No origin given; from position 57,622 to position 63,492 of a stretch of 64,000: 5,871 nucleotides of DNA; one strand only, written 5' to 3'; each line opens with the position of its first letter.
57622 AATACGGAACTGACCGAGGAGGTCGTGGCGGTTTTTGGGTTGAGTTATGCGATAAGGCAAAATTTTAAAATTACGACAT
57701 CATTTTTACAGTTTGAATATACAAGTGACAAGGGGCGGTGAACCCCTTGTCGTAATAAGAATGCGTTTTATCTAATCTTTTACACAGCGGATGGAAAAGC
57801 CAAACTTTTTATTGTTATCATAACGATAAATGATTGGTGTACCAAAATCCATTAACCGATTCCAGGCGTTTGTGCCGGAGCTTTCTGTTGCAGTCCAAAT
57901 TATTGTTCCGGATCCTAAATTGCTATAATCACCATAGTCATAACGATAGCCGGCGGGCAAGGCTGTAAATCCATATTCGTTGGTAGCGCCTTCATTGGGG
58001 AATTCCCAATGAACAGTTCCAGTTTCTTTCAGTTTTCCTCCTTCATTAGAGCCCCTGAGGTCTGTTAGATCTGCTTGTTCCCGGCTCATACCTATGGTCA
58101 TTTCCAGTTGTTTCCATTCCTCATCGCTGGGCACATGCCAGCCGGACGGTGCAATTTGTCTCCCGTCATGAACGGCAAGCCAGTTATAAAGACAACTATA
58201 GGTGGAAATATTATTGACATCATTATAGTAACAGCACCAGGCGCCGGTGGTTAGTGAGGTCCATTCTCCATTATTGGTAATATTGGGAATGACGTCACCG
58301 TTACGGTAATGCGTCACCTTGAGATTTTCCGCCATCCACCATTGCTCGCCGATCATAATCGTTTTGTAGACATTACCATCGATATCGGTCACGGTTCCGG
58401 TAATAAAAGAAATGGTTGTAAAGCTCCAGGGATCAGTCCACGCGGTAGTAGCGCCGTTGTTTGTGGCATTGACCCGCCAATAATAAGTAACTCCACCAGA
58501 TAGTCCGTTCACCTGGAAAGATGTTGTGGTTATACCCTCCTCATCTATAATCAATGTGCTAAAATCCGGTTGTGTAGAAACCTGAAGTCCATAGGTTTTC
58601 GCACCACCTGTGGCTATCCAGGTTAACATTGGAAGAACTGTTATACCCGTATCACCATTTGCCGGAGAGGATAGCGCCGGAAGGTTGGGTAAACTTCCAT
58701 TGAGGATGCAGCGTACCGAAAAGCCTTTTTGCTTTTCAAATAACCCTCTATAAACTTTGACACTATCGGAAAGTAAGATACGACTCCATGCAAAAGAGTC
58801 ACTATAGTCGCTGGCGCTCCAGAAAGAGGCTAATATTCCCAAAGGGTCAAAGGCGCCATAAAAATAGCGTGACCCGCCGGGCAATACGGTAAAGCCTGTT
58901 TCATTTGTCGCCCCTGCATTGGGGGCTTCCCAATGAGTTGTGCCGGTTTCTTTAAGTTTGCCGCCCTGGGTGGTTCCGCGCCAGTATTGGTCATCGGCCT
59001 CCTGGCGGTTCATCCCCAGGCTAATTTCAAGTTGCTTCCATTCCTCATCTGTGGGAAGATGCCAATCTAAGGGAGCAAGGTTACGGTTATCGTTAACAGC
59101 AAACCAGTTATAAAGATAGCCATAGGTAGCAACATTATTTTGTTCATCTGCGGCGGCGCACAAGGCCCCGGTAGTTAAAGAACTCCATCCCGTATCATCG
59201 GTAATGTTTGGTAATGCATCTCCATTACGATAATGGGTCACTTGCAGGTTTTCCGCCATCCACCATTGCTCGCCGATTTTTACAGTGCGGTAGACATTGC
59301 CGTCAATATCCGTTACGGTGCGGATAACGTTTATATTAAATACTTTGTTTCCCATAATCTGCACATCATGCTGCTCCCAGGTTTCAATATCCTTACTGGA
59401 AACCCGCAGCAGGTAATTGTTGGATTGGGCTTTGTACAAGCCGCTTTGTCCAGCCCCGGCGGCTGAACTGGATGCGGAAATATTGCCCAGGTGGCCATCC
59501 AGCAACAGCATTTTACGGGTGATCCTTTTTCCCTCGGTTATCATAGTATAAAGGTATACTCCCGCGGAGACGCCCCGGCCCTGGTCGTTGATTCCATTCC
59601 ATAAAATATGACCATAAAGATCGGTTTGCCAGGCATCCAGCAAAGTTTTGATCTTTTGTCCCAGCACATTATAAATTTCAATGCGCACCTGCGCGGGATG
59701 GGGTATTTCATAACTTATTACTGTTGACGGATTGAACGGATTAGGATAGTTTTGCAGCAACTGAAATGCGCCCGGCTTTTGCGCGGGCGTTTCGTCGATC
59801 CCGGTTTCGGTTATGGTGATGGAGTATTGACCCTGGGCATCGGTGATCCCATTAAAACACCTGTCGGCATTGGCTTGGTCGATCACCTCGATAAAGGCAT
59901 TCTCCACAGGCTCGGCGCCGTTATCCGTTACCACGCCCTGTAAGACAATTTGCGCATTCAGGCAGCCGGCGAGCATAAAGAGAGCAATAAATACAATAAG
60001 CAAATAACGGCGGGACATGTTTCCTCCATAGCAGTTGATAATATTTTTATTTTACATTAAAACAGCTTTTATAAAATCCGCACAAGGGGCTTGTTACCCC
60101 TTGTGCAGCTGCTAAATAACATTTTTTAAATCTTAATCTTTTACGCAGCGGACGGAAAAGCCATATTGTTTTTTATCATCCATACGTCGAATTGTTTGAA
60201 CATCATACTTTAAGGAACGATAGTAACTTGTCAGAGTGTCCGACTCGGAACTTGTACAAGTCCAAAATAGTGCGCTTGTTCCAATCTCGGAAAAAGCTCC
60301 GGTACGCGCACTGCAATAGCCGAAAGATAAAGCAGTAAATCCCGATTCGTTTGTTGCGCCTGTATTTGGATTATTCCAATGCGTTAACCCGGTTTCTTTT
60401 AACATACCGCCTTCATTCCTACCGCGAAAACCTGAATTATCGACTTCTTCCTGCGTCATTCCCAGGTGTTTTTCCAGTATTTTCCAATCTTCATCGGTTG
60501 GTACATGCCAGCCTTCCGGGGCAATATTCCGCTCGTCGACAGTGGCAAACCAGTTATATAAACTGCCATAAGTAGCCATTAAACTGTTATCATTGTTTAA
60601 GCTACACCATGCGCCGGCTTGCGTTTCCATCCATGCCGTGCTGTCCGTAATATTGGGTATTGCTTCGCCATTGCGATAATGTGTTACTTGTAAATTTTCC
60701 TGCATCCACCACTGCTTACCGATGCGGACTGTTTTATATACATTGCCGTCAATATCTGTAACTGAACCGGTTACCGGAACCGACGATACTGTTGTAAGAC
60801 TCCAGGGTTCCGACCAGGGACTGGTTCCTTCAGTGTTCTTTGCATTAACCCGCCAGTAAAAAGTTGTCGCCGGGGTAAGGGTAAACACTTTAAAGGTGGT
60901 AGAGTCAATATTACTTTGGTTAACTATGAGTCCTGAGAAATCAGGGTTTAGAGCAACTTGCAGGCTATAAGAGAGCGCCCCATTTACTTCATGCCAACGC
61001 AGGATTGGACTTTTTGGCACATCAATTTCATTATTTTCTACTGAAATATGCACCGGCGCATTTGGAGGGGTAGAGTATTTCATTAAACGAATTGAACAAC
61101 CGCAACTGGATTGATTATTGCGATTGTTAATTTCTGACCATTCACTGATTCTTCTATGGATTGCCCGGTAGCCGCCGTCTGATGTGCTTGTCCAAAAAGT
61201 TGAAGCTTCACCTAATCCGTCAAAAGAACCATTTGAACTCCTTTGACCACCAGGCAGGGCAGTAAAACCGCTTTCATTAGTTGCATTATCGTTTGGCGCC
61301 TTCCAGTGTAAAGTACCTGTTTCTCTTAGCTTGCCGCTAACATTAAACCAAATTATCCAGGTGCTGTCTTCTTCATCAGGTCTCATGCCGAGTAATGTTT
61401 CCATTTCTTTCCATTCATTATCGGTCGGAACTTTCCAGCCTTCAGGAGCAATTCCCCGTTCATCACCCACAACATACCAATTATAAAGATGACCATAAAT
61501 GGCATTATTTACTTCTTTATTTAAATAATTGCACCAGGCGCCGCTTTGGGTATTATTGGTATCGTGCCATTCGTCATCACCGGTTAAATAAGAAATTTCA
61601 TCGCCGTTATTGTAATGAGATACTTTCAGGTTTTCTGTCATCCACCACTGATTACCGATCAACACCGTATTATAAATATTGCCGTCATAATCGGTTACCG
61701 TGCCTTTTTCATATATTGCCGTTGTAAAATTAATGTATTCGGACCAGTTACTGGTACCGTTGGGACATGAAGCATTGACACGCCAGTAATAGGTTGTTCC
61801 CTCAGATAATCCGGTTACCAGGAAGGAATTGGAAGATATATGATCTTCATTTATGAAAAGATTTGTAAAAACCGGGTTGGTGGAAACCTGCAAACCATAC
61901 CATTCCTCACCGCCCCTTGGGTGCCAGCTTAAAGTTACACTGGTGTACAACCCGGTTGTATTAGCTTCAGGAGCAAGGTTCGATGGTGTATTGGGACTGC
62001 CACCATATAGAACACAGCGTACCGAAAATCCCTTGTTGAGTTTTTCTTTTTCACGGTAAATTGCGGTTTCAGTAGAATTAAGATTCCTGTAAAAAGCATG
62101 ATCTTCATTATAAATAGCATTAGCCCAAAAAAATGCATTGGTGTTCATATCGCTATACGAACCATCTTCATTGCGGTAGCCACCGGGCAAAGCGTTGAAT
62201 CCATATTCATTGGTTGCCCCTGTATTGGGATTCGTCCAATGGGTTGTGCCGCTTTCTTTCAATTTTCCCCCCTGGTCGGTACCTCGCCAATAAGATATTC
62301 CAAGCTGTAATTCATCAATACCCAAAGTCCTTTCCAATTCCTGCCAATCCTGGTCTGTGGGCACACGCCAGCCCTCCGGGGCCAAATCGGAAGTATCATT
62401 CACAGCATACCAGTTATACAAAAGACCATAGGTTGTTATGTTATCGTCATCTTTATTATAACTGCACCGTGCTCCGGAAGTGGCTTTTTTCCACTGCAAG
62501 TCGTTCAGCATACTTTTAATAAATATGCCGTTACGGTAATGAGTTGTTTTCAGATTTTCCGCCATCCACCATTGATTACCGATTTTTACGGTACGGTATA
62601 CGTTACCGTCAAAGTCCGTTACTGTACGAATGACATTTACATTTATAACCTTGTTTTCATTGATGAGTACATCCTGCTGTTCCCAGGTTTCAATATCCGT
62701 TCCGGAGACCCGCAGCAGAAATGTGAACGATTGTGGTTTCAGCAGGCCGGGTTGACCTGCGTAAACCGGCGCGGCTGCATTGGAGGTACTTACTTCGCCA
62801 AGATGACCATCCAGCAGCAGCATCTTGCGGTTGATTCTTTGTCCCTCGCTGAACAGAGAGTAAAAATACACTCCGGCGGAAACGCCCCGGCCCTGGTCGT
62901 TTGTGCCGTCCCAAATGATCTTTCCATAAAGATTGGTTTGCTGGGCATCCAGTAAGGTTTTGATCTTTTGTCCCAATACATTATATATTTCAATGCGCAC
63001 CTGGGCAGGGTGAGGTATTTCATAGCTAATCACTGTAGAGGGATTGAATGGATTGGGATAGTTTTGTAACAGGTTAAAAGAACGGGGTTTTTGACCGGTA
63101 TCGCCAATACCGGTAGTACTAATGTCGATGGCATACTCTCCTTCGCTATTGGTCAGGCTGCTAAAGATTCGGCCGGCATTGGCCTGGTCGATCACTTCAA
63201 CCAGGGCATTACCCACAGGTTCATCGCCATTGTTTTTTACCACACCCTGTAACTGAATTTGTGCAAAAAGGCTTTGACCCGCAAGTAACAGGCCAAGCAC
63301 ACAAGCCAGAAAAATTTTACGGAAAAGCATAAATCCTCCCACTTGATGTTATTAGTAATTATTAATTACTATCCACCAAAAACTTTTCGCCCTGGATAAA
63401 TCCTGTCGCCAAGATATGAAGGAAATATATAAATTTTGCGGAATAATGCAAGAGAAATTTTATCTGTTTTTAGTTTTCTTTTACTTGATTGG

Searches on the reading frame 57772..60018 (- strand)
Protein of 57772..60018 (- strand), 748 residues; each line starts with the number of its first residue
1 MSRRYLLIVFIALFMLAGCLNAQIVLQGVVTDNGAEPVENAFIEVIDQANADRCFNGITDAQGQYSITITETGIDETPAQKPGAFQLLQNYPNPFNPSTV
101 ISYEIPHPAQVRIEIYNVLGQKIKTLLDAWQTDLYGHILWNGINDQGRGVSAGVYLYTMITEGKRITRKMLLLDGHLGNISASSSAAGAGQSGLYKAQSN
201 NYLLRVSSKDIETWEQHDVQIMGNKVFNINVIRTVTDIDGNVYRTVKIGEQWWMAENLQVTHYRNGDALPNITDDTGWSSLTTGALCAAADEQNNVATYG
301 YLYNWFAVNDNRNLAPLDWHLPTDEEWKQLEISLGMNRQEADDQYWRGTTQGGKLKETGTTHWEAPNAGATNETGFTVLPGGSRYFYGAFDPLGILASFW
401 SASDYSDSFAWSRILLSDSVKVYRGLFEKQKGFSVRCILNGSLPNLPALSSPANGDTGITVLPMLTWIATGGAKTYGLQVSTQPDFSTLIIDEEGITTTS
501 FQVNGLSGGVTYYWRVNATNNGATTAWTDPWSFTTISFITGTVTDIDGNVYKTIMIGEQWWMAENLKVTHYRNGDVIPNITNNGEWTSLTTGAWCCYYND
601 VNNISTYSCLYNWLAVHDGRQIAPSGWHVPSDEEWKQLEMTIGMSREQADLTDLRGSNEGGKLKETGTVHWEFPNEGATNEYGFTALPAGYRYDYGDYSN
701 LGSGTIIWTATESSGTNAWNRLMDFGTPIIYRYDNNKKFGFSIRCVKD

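Call 60: search_protein_families(library=pfam, proteins=[window:57772-60018:-])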
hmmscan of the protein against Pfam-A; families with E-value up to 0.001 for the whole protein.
window:57772-60018:- (748 aa): 2 families
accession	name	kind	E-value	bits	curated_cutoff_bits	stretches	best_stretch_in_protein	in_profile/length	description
PF09603.15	Fib_succ_major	-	2e-102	341.7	33.9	2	246-438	1-186/187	Fibrobacter succinogenes major domain (Fib_succ_major)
PF13620.12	CarboxypepD_reg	-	2.5e-06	28.2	32.3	1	26-73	2-48/82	Carboxypeptidase regulatory-like domain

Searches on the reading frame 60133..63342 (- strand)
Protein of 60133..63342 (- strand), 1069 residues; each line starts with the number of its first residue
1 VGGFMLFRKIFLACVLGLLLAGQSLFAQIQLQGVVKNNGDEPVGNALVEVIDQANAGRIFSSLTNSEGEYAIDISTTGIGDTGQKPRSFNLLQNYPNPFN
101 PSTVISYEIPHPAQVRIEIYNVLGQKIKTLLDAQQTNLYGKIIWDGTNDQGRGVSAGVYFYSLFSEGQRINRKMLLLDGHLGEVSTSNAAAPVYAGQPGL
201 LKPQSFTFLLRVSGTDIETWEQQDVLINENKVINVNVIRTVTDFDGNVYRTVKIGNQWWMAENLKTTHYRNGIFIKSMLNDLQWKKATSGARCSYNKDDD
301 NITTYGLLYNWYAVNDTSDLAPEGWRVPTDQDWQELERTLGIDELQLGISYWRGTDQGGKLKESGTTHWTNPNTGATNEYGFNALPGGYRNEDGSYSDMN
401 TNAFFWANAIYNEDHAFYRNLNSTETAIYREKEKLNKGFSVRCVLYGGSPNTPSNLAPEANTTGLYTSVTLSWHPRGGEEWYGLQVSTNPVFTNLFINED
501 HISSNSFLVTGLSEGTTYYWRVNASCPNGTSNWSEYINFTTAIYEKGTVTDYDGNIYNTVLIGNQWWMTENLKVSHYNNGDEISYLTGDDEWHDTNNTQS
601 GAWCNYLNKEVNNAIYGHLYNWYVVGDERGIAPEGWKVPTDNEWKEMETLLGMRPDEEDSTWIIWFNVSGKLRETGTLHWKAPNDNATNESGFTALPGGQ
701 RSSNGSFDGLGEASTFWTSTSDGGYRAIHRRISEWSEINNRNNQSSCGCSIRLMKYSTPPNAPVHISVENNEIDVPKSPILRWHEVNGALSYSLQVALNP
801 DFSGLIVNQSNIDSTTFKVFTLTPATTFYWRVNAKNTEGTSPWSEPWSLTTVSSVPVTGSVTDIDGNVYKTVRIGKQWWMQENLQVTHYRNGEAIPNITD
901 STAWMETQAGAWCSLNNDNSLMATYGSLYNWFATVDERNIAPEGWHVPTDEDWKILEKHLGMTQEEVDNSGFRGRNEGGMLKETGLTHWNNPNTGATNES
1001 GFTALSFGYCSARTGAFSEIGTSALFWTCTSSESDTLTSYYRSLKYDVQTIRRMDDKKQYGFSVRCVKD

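Call 60: search_protein_families(library=pfam, proteins=[window:60133-63342:-])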
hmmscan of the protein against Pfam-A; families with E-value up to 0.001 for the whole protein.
window:60133-63342:- (1069 aa): 6 families
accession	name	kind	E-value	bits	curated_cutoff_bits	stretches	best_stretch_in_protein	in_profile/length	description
PF09603.15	Fib_succ_major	-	8.4e-146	483.1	33.9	3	872-1068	1-187/187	Fibrobacter succinogenes major domain (Fib_succ_major)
PF00041.27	fn3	-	2.5e-13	50.5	25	2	466-539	13-83/84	Fibronectin type III domain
PF16656.11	Pur_ac_phosph_N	-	1.8e-09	38.5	30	1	466-541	12-93/93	Purple acid Phosphatase, N-terminal domain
PF25788.1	Ig_Rha78A_N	-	4.2e-09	37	27.4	0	502-543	57-103/105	Rha78A-like, N-terminal immunoglobulin domain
PF13860.13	FlgD_ig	-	0.00036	20.9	27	1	105-161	14-71/79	FlgD Ig-like domain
PF25059.1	FN3_DSCAM-DSCAML_C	-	0.00057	20.6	39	0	500-547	40-85/89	DSCAM/DSCAML C-terminal Fn3-like domain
